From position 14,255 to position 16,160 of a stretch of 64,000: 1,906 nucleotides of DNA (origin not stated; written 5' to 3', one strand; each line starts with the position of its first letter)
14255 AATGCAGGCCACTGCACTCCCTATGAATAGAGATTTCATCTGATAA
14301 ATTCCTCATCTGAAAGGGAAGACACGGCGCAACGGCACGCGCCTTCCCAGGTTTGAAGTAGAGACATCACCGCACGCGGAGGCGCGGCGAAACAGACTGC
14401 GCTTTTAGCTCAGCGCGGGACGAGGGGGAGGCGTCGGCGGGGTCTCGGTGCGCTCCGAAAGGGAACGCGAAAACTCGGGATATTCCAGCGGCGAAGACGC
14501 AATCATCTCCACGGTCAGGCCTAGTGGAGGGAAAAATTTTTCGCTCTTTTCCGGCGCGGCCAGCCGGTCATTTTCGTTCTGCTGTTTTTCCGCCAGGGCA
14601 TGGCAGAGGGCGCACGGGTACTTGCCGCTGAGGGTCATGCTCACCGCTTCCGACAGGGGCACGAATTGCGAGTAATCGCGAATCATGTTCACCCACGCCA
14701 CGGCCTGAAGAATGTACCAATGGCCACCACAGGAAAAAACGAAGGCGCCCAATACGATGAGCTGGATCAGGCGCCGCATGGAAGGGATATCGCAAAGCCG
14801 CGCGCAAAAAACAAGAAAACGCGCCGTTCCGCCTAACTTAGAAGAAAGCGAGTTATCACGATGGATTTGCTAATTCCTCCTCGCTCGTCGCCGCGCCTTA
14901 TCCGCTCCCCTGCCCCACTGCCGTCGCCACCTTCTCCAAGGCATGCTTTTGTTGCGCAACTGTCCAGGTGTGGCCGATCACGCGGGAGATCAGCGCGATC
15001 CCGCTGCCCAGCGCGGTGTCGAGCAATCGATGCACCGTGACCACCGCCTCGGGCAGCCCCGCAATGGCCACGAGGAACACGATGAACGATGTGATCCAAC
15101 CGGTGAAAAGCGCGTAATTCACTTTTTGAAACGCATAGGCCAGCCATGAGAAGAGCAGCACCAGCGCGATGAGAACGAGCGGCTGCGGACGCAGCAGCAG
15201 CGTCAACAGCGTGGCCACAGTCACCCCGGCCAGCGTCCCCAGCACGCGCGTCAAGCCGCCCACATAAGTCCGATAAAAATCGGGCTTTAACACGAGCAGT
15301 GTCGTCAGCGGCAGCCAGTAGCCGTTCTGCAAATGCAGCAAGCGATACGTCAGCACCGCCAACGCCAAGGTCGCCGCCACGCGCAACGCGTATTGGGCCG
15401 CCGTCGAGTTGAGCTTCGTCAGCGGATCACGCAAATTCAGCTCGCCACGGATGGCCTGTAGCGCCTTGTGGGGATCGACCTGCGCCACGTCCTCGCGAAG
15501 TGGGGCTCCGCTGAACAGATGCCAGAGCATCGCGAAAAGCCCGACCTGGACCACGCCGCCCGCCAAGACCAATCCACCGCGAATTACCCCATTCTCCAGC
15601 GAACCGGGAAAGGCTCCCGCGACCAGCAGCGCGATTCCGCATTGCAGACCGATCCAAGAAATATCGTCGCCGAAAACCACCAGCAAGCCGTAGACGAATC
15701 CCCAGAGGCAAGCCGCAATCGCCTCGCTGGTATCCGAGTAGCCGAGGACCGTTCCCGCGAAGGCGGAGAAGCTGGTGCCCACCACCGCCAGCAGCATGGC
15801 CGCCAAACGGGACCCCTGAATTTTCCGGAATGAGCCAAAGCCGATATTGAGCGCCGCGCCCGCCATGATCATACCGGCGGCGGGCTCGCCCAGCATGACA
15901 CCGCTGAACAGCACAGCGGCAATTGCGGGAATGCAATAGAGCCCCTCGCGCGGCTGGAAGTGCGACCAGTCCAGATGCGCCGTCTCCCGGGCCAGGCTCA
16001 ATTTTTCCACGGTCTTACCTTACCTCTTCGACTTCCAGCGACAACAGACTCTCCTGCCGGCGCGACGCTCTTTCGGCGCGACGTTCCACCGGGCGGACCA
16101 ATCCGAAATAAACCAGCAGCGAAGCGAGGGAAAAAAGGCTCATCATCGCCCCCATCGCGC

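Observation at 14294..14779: CruR/CutF-like leader ORF heading a copper-uptake operon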

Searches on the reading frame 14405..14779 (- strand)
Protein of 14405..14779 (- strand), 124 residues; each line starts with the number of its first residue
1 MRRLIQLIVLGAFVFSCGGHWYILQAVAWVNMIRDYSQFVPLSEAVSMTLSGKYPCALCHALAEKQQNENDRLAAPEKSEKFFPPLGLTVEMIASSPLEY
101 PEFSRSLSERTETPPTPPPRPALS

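Call 3: search_protein_families(library=pfam, proteins=[window:14405-14779:-], max_evalue=1)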
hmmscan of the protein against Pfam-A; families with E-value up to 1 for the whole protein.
window:14405-14779:- (124 aa): 0 families

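Call 4: search_protein_families(library=ncbifam, proteins=[window:14405-14779:-], max_evalue=1)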
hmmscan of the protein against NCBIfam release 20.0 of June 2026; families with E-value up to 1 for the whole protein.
window:14405-14779:- (124 aa): 0 families

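Call 5: find_homologous_proteins(query=window:14405-14779:-, max_evalue=0.001)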
Query window:14405-14779:- (124 aa): 92 proteins with E <= 0.001 among 127 candidates.
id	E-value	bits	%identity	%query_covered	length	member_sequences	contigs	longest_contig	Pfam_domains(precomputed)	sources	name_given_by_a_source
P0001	8.2e-78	276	100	100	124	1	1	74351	-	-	-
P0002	1.3e-55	205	73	100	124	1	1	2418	-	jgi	-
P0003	2.4e-51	191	68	100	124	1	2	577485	-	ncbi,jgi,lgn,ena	jgi:hypothetical protein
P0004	2.4e-48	181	68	100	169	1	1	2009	-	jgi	jgi:hypothetical protein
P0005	8.2e-47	176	65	97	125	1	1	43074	-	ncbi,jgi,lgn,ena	jgi:hypothetical protein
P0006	1.3e-46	175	62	100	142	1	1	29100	-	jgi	jgi:hypothetical protein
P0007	5.4e-46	173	60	87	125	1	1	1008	-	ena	-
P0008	7.2e-45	170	61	90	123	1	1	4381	-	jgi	-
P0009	8.1e-45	170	63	100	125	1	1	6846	-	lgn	-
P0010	7.0e-44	167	64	97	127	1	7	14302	-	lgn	-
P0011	8.9e-44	166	58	100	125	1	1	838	-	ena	-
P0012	1.0e-43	166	64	98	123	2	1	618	-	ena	-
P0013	3.3e-43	164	61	100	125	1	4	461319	-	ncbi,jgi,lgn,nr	ncbi:MAG TPA: hypothetical protein VGZ93_06850 [Candidatus Methylacidiphilales bacterium]|jgi:hypoth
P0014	4.4e-43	164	58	100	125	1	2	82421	-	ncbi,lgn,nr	ncbi:MAG: hypothetical protein LV480_01710 [Methylacidiphilales bacterium]|nr:hypothetical protein [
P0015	5.6e-43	164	57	86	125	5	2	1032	-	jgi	jgi:hypothetical protein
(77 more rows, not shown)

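Call 9: search_protein_families(library=pfam, alignment_id=A1, max_evalue=10)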
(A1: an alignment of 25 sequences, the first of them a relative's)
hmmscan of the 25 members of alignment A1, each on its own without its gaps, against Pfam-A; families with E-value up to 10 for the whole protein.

A. member 1, P0001 (124 aa): 0 families

B. families by the number of members that match (of 25 scanned): 12 families
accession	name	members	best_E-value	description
PF12358.13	DUF3644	2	0.013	Domain of unknown function (DUF3644)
PF14427.12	Pput2613-deam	2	0.04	Pput_2613-like deaminase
PF24838.2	8xMP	1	0.04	Octameric membrane protein family (8xMP)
PF09853.14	DUF2080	1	0.04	Putative transposon-encoded protein (DUF2080)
PF23412.1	zf_RING_Vps8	1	0.059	Vps8 RING zinc finger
PF01061.29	ABC2_membrane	1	0.06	ABC-2 type transporter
PF10144.15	SMP_2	1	0.11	Bacterial virulence factor haemolysin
PF05934.16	MCLC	1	0.12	Mid-1-related chloride channel (MCLC)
PF02747.20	PCNA_C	1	0.2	Proliferating cell nuclear antigen, C-terminal domain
PF23145.1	Zf_2nd_IFT121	1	0.24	IFT121, second zinc finger domain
PF19753.4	DUF6240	1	0.27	Family of unknown function (DUF6240)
PF16511.11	FERM_f0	1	0.32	N-terminal or F0 domain of Talin-head FERM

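Call 11: find_related_loci(query=A1, collection=genome_contigs, flank=5000)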
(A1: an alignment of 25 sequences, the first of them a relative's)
Query A1 (124 aa) in genome_contigs; peptide patterns used: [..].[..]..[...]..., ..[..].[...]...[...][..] (x = any residue, [..] = any of these).
53 stretches matched a pattern; 25 encode a relative of the query (tblastn E <= 1e-3); 25 distinct loci.
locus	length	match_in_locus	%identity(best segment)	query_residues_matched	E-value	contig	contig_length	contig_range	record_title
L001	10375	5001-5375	61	1-124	4e-48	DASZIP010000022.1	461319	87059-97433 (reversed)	MAG TPA_asm: Candidatus Methylacidiphilales bacterium isolate SMAG_U6605 k141_898629, whole genome shotgun sequence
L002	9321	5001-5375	61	1-124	4e-48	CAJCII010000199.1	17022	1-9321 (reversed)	Bacteroidetes bacterium isolate BOG_genome_mining.178 genome assembly, contig: k141_12077433, whole genome shotgun seque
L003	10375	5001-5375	54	1-124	8e-40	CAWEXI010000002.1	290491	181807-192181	MAG: uncultured Verrucomicrobiae bacterium isolate MFD09671.bin.2.80 genome assembly, contig: contig_33571, whole genome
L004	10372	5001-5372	51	1-122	8e-40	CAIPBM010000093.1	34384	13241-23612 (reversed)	MAG: uncultured Verrucomicrobia bacterium isolate I3-5_bin-000 genome assembly, contig: bin-000:093/194, whole genome sh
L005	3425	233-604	51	1-122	3e-39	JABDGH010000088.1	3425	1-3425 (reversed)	MAG: Verrucomicrobia bacterium isolate BWOrgHeat_Nextera44_MAG1 3300021006.a:Ga0206928_1576, whole genome shotgun sequen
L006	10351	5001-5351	52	8-122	3e-36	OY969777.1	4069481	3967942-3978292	MAG: uncultured Verrucomicrobiae bacterium isolate MFD01689.bin.c.1 genome assembly, chromosome: 1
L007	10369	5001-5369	50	2-123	2e-35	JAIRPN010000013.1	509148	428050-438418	MAG: Verrucomicrobiales bacterium isolate Cf509_bin41 k119_1971451, whole genome shotgun sequence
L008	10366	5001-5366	44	1-120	9e-32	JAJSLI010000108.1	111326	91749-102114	MAG: Candidatus Methylacidiphilales bacterium isolate SRB-291 k141_580298, whole genome shotgun sequence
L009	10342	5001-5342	43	1-112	2e-27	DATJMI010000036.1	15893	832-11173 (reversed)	MAG TPA_asm: Candidatus Methylacidiphilales bacterium isolate SMAG_U14831 k141_4586690, whole genome shotgun sequence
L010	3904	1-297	44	16-112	6e-26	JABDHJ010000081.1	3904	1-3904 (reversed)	MAG: Verrucomicrobia bacterium isolate BWOrgControl_Nextera80_MAG4 3300021044.a:Ga0206872_10854, whole genome shotgun se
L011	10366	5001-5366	45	1-120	2e-32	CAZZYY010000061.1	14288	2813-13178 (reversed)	MAG: uncultured Candidatus Methylacidiphilales bacterium isolate Brown_S.bin.4 genome assembly, contig: NODE_398_length_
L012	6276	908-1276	38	3-119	3e-20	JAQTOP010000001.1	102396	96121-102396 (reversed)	MAG: Terrimicrobiaceae bacterium isolate STA_90 NODE_402_length_102396_cov_7.312020_Sandtown_A, whole genome shotgun seq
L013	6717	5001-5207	43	3-71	3e-19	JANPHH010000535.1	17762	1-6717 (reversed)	MAG: Chthoniobacter sp. isolate VAR_69_metabat_164 VAR_69_k141_2320495, whole genome shotgun sequence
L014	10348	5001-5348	39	7-119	6e-19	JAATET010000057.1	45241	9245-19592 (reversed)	MAG: Chthoniobacterales bacterium isolate bin_113 k141_6876837, whole genome shotgun sequence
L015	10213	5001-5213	44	1-70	8e-19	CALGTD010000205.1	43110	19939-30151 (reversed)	MAG TPA_asm: uncultured Spartobacteria bacterium isolate SRR4028130_bin.40_CONCOCT_v1.1_MAG genome assembly, contig: ERZ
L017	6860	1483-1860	33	1-120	2e-18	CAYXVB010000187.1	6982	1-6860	MAG TPA_asm: uncultured Bacteriovoracaceae bacterium isolate SRP342105_co1_315 genome assembly, contig: NODE_15303_lengt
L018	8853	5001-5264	41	7-102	7e-18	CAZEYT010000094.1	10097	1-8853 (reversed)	MAG TPA_asm: uncultured Chthoniobacterales bacterium isolate SRP242652_co2_96 genome assembly, contig: NODE_7217_length_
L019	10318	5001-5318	40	18-120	8e-17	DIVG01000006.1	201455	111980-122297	MAG TPA_asm: Akkermansiaceae bacterium UBA6138 UBA6138_contig_9116, whole genome shotgun sequence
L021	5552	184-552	33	3-120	1e-14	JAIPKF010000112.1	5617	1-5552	MAG: Chthoniobacterales bacterium isolate Tobar2m-G38 Tobar2m-C13203, whole genome shotgun sequence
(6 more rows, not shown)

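Call 23: search_protein_families(library=pfam, proteins=[L007:5480-7900:+, L019:5332-7794:+, L012:1358-2110:+, L012:2115-2990:+, L012:3052-3786:+, L012:3762-6173:+, L013:5486-6508:+, L017:1957-2403:+, L021:741-2621:+, L018:5413-6333:+], max_evalue=0.01)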
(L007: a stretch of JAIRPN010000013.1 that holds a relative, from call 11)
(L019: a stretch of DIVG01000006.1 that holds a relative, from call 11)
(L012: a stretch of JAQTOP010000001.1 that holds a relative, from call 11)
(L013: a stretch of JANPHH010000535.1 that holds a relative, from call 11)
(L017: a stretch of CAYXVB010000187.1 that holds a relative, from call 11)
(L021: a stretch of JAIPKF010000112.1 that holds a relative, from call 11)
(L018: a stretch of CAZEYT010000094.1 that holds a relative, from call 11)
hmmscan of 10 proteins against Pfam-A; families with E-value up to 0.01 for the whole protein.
L007:5480-7900:+ (806 aa): 3 families
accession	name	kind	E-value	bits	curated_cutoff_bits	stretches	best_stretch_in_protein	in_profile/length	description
PF00593.30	TonB_dep_Rec_b-barrel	-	3.8e-43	149.4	27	1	330-782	15-436/436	TonB dependent receptor-like, beta-barrel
PF07715.20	Plug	-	2.7e-08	34.7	23.9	1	91-204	4-107/107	TonB-dependent Receptor Plug Domain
PF01389.23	OmpA_membrane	-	0.0032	17.7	21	0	618-681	33-98/180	OmpA-like transmembrane domain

L019:5332-7794:+ (820 aa): 2 families
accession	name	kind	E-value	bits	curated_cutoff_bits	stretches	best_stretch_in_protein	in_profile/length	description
PF00593.30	TonB_dep_Rec_b-barrel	-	4.9e-39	135.8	27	1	383-781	58-436/436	TonB dependent receptor-like, beta-barrel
PF07715.20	Plug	-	2e-17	64.1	23.9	1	153-262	3-107/107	TonB-dependent Receptor Plug Domain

L012:1358-2110:+ (250 aa): 3 families
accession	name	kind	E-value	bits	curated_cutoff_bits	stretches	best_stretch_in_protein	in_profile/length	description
PF07963.17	N_methyl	-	2.6e-07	30.3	21.2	1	28-51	3-26/27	Prokaryotic N-terminal methylation motif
PF07596.16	SBP_bac_10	-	0.0021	18.6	23.3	0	57-112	2-61/268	Protein of unknown function (DUF1559)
PF01241.23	PSI_PSAK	-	0.0043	17.4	23.2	1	11-56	16-66/70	Photosystem I psaG / psaK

L012:2115-2990:+ (291 aa): 1 family
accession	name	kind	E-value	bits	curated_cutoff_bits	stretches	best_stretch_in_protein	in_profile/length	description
PF07589.16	PEP-CTERM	-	0.0038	17.7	20.7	1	262-285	1-24/24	PEP-CTERM motif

L012:3052-3786:+ (244 aa): 1 family
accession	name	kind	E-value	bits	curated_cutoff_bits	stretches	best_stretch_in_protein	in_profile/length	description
PF07589.16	PEP-CTERM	-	0.00025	21.4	20.7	1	218-241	1-24/24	PEP-CTERM motif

L012:3762-6173:+ (803 aa): 2 families
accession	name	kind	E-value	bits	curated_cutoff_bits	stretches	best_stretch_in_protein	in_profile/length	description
PF01564.23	Spermine_synth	-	1.7e-09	37.9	22.9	1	474-620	11-155/186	Spermine/spermidine synthase domain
PF13649.12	Methyltransf_25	-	0.0049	18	27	0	487-591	3-97/97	Methyltransferase domain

L013:5486-6508:+ (340 aa): 0 families

L017:1957-2403:+ (148 aa): 1 family
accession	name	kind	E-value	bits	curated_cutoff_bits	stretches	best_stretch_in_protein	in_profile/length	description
PF13115.11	YtkA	-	4.9e-05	24.3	25.9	1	89-126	49-84/85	YtkA-like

L021:741-2621:+ (626 aa): 1 family
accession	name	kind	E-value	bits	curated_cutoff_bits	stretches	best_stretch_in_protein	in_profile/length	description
PF03781.23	FGE-sulfatase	-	4.5e-30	105.6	23.3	1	80-359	34-254/255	Sulfatase-modifying factor enzyme 1-like domain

L018:5413-6333:+ (306 aa): 1 family
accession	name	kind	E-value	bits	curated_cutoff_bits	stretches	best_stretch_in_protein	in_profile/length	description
PF07589.16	PEP-CTERM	-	4.9e-05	23.7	20.7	1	275-301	1-24/24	PEP-CTERM motif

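Call 36: search_protein_representatives(alignment_id=A1)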
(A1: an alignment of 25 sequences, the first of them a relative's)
Query: 25 sequences, 125 profile positions. Proteins with E-value up to 0.001 (for the whole library): 2818; up to 1e-10: 1734; up to 1e-30: 7. The best 150 are listed.
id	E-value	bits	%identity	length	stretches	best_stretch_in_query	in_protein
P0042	5.5e-51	188.1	-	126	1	1-124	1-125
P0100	8.4e-36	139.0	-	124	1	1-122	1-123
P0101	6.1e-35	136.2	-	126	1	1-82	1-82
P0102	5.1e-34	133.3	-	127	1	1-123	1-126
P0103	2.7e-32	127.7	-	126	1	1-80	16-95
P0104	7.9e-32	126.2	-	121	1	6-121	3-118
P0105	1.0e-31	125.8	-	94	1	32-124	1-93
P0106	1.4e-30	122.2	-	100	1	1-68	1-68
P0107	3.1e-30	121.0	-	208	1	1-67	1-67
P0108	3.5e-30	120.9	-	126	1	3-124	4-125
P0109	7.6e-30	119.8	-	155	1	3-122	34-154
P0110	9.1e-30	119.5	-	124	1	4-122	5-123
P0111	2.2e-29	118.3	-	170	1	3-122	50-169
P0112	2.7e-29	118.0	-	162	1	4-121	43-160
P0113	2.9e-29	117.9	-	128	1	3-122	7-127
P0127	1.2e-27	112.6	-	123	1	1-122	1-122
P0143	1.1e-26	109.6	-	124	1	1-122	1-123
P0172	1.3e-25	106.1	-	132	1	3-121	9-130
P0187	4.3e-25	104.4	-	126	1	1-122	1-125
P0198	8.3e-25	103.5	-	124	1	1-123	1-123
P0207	1.5e-24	102.7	-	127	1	2-119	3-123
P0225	3.0e-24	101.7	-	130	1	3-123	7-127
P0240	4.9e-24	101.0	-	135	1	3-124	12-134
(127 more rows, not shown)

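Call 54: predict_structure(alignment_id=A4)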
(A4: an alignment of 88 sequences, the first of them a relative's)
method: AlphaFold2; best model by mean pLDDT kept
length: 124 residues; sequences in the alignment: 88
mean_pLDDT: 87.4   pTM: 0.48
mean pLDDT of the five models: 87.4, 87.0, 86.1, 85.1, 84.4
residues with pLDDT >= 90: 64; 70-90: 49; 50-70: 11; < 50: 0
segments of 3 or more residues with pLDDT < 50: none
pLDDT, mean of each block of 10 residues (from residue 1): 96 91 91 97 97 92 91 74 69 82 81 92 78
secondary structure, 60 per line:
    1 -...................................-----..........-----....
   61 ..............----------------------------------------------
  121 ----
elements in order: H2-36 H42-51 H57-74

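Call 58: fold_search(model_id=the predicted structure, library=pdb)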
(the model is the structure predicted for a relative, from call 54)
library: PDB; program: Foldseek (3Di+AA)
matches with E <= 10: 24; with E <= 0.001: 0
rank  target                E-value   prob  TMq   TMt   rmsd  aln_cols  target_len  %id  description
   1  8qz0_H                3.6e+00  0.06  0.19  0.24  10.2        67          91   13  SWR1-hexasome-dimer complex (released 2024-10-02)
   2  9ubd_E                6.2e+00  0.08  0.25  0.34  10.5        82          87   10  The Structural Basis of the Recognition of the Histone Variant H2A.Z by the SRCAP Catalytic Subunit (released 2026-04-08)
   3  9k3z_D                6.2e+00  0.04  0.18  0.22  10.7        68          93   13  Cryo-EM structure of Arabidopsis thaliana H2A.Z-nucleosome with Arabidopsis native 147bp DNA 15.2.2 (C2 symmetry) (released 2025-05-14)
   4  6t79_D                6.2e+00  0.04  0.18  0.22  10.7        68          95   15  Structure of a human nucleosome at 3.2 A resolution (released 2020-04-29)
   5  7kbd_H                6.2e+00  0.04  0.18  0.22  10.3        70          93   14  Nucleosome in interphase chromosome formed in Xenopus egg extract (oligo fraction) (released 2021-09-15)
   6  6qld_h                6.7e+00  0.06  0.20  0.26  10.7        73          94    8  Structure of inner kinetochore CCAN-Cenp-A complex (released 2019-10-02)
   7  2pyo_D                6.7e+00  0.04  0.18  0.21  10.8        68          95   13  Drosophila nucleosome core (released 2007-11-06)
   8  8q16_D                7.1e+00  0.04  0.18  0.23  10.7        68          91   15  CryoEM structure of rice nucleosome containing a H4 variant chimera (released 2025-02-05)
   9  8d07_F                7.6e+00  0.04  0.17  0.30  10.3        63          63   17  Hallucinated C3 protein assembly HALC3_109 (released 2022-09-28)
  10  9eys_F                7.6e+00  0.02  0.14  0.14  12.4        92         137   17  Structure of Far-Red Photosystem I from C. thermalis PCC 7203 (released 2025-04-23)
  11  3vdp_B                8.2e+00  0.10  0.21  0.14   8.2        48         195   10  Structure and biochemical studies of the recombination mediator protein RecR in RecFOR pathway (released 2012-12-19)
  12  1uys_C                8.2e+00  0.08  0.26  0.06  10.0        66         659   15  Acetyl-CoA carboxylase carboxyltransferase domain in complex with inhibitor haloxyfop (released 2004-03-29)
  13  3bma_B                8.2e+00  0.08  0.19  0.06  10.0        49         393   20  Crystal structure of D-alanyl-lipoteichoic acid synthetase from Streptococcus pneumoniae R6 (released 2007-12-25)
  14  9wqv_a                8.2e+00  0.04  0.23  0.26  17.5        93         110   15  Cryo-EM structure of LH1-RC from Rhodovulum sulfidophilum (released 2026-03-11)
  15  6r0c_D                8.2e+00  0.03  0.18  0.22  10.4        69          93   14  Human-D02 Nucleosome Core Particle with biotin-streptavidin label (released 2019-09-25)
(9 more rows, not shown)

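Call 62: list_cluster_members(proteins=[P0104, P0110, P0127, P0143, P0172, P0207, P0225, P0240, P0187, P0198])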
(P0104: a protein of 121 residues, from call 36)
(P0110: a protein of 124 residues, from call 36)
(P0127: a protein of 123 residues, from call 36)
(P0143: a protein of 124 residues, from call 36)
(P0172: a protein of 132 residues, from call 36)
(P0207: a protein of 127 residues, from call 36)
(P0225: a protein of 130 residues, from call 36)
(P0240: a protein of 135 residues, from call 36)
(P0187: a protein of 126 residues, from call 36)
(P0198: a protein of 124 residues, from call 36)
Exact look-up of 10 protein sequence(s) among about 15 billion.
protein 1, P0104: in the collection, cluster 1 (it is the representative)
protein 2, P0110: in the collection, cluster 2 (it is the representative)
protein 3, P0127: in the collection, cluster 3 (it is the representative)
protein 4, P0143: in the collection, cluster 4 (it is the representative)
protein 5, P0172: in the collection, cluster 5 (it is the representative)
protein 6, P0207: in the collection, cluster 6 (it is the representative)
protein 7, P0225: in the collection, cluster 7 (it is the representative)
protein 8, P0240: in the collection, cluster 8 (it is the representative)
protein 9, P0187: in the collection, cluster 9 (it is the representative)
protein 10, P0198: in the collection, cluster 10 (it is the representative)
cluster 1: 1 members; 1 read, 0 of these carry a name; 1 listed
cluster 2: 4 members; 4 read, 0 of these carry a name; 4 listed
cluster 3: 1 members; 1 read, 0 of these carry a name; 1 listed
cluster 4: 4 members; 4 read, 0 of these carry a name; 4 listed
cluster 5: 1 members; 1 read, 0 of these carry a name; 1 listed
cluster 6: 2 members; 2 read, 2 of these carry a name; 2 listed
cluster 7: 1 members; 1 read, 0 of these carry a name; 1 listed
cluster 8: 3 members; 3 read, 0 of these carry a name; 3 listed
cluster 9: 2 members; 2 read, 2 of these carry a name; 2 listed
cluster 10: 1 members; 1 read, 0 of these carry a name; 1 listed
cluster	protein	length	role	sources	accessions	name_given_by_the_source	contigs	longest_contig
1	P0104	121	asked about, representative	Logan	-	-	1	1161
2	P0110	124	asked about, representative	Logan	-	-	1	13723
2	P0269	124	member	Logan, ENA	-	-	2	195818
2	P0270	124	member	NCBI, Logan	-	-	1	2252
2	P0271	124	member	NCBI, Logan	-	-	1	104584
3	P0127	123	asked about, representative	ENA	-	-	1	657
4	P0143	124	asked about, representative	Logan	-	-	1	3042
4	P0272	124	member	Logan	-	-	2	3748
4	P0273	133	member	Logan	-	-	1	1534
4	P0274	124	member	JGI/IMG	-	-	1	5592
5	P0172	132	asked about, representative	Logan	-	-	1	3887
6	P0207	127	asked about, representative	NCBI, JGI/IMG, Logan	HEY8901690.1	MAG TPA: hypothetical protein VIM61_14860 [Chthoniobacterales bacterium] | hypothetical protein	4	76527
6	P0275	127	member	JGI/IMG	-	hypothetical protein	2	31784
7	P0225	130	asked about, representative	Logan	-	-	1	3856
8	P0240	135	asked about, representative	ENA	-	-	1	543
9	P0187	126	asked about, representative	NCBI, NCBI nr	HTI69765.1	MAG TPA: hypothetical protein VMF06_07350 [Candidatus Limnocylindria bacterium] | hypothetical protein [Candidatus Limnocylindria bacterium]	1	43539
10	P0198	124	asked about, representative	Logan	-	-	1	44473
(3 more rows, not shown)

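Call 72: find_related_loci(query=A1, collection=metagenome_contigs, flank=2500)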
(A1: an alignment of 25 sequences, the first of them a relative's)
Query A1 (124 aa) in metagenome_contigs; peptide patterns used: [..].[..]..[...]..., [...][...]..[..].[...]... (x = any residue, [..] = any of these).
157 stretches matched a pattern; 95 encode a relative of the query (tblastn E <= 1e-3); the best 80 are kept; 80 distinct loci.
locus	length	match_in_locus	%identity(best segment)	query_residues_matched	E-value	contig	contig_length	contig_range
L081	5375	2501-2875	61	1-124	2e-49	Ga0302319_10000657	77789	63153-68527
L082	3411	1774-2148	58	1-124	1e-47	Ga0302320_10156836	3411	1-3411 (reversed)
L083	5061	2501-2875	61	1-124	7e-48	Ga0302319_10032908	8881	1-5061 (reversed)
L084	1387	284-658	55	1-124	7e-47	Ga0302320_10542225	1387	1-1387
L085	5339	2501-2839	60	1-112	4e-45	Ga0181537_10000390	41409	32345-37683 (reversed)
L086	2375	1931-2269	60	1-112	3e-45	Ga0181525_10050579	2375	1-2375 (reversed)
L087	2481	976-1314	61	1-112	1e-44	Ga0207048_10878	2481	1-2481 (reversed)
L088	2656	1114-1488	58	1-124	4e-44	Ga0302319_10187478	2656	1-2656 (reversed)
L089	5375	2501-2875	56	1-124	2e-42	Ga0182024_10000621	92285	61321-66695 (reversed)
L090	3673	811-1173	55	1-120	3e-42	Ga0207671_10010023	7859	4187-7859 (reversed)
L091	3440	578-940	55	1-120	3e-42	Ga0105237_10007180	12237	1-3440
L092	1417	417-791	56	1-124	4e-43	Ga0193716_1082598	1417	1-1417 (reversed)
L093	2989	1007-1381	55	1-124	8e-42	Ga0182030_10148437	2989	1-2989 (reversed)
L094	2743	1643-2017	57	1-124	6e-42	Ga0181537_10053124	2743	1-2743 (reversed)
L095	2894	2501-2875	57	1-124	1e-41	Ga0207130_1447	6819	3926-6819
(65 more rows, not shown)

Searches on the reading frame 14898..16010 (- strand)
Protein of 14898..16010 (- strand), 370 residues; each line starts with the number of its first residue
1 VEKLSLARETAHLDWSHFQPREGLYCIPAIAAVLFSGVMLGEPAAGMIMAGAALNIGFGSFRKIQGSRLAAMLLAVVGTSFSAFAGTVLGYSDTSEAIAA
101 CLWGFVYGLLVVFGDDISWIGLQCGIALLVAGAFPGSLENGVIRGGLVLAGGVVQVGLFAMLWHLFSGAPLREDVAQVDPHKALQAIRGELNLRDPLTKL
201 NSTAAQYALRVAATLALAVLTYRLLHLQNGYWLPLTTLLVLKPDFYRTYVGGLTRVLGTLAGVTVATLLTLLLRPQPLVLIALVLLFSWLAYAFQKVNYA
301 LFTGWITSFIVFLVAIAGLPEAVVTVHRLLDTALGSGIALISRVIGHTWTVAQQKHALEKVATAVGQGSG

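Call 3: search_protein_families(library=pfam, proteins=[window:14898-16010:-], max_evalue=1)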
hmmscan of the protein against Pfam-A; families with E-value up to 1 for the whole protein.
window:14898-16010:- (370 aa): 4 families
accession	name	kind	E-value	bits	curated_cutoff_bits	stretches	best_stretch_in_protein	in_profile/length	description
PF13515.12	FUSC_2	-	5.2e-23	82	25.6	1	217-341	1-125/126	Fusaric acid resistance protein-like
PF04632.18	FUSC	-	9.4e-05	21.6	30.9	1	205-287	2-84/660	Fusaric acid resistance protein family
PF06081.17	ArAE_1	-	0.0098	16.4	22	1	210-341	9-136/141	Aromatic acid exporter family member 1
PF11168.14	DUF2955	-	0.8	10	25.5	1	208-331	2-125/140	Protein of unknown function (DUF2955)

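Call 4: search_protein_families(library=ncbifam, proteins=[window:14898-16010:-], max_evalue=1)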
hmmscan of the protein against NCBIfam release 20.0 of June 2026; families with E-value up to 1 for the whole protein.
window:14898-16010:- (370 aa): 2 families
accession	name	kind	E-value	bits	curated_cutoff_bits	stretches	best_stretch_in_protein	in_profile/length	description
TIGR01666.1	YCCS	hypoth_equivalog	7.1e-18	64.1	470.75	1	201-353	378-529/705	YccS family putative transporter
TIGR01667.1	YCCS_YHFK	subfamily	3.3e-17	61.9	467.8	1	200-344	378-521/701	YccS/YhfK family putative transporter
